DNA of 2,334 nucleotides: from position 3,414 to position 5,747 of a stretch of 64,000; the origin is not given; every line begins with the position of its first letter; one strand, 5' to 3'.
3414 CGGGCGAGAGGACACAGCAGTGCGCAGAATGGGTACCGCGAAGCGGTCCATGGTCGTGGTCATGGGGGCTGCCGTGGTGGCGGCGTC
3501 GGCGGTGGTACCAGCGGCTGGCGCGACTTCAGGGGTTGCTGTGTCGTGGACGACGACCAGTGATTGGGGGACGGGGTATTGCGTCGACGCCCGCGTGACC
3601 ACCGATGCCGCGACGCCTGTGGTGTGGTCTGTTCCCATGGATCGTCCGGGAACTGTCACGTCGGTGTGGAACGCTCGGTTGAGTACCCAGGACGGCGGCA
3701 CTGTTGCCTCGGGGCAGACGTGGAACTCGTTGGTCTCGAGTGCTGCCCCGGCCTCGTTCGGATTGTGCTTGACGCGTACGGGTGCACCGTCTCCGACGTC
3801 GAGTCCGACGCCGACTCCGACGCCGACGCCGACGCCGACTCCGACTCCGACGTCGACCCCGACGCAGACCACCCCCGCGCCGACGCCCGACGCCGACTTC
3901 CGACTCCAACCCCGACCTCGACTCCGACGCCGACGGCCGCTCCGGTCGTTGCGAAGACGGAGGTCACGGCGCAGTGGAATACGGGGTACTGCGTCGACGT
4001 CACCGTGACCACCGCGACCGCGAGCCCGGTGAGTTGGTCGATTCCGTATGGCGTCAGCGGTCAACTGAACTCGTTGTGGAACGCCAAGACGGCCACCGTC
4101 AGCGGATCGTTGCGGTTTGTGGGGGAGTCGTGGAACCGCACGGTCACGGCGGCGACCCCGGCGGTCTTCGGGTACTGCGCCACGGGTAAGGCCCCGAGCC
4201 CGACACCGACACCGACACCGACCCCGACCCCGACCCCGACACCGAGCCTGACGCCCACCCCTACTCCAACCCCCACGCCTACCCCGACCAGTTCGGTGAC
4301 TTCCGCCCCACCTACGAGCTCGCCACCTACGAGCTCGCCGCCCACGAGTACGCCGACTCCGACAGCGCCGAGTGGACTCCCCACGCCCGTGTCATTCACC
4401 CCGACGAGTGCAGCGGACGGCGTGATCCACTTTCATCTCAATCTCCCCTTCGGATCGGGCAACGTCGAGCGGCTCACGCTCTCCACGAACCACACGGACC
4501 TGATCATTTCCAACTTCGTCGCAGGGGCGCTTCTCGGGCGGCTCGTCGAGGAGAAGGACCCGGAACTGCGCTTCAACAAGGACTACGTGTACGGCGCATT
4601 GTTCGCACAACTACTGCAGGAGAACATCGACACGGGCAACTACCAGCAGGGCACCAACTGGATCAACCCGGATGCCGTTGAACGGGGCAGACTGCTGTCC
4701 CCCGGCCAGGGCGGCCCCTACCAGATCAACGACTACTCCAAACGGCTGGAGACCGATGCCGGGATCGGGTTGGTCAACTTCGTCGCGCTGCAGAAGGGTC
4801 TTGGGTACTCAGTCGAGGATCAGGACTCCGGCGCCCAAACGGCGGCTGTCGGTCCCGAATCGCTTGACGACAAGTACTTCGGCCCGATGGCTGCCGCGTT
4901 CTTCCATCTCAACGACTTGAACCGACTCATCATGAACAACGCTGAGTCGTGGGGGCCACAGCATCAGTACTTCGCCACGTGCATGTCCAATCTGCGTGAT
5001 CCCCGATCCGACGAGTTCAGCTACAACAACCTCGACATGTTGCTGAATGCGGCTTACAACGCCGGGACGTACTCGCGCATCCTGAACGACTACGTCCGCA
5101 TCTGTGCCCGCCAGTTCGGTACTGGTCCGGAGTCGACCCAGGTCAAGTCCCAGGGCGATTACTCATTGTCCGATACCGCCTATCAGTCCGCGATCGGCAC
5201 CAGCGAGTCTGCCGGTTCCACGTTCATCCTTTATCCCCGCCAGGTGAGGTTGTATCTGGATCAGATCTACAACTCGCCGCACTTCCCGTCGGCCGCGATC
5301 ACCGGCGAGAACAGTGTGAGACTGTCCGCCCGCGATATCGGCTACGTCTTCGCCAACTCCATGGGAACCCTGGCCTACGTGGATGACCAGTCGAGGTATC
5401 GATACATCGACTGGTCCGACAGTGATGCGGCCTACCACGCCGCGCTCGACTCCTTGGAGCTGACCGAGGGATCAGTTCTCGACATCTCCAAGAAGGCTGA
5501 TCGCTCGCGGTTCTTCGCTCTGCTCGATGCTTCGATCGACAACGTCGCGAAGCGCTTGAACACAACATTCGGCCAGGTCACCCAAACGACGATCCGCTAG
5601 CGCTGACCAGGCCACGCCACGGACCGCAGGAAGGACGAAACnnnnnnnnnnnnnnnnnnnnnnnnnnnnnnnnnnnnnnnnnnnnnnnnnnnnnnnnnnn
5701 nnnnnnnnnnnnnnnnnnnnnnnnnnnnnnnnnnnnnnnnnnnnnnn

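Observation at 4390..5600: Unassigned ~400-aa catalytic-type domain behind two CBM2s, a candidate new lysozyme-superfamily glycan hydrolase or lyase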

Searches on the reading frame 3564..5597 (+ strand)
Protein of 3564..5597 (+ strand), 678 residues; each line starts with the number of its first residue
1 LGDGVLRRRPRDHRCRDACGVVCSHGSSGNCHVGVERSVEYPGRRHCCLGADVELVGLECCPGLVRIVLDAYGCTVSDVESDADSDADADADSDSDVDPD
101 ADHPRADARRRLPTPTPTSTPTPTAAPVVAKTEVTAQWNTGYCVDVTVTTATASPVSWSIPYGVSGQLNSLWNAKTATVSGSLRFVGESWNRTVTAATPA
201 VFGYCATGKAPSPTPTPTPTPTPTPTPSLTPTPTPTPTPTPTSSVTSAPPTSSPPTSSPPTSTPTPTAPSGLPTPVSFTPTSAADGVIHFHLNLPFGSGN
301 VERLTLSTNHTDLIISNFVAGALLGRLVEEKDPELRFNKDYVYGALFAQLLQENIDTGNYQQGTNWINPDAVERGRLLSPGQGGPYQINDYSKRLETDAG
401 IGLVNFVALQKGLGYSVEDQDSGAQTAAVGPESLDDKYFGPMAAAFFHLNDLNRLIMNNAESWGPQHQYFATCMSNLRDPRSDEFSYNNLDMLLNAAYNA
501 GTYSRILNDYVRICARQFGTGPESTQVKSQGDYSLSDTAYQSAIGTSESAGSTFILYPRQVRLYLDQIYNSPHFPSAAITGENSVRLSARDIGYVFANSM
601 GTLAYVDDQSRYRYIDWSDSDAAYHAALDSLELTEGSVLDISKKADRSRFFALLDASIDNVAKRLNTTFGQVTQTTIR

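Call 6: search_protein_families(library=pfam, proteins=[window:3564-5597:+], max_evalue=1)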
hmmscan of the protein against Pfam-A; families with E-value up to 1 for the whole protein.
window:3564-5597:+ (678 aa): 1 family
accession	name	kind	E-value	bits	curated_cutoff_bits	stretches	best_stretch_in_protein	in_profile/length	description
PF00553.25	CBM_2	-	4.9e-09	36.9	24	1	131-216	4-92/101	Cellulose binding domain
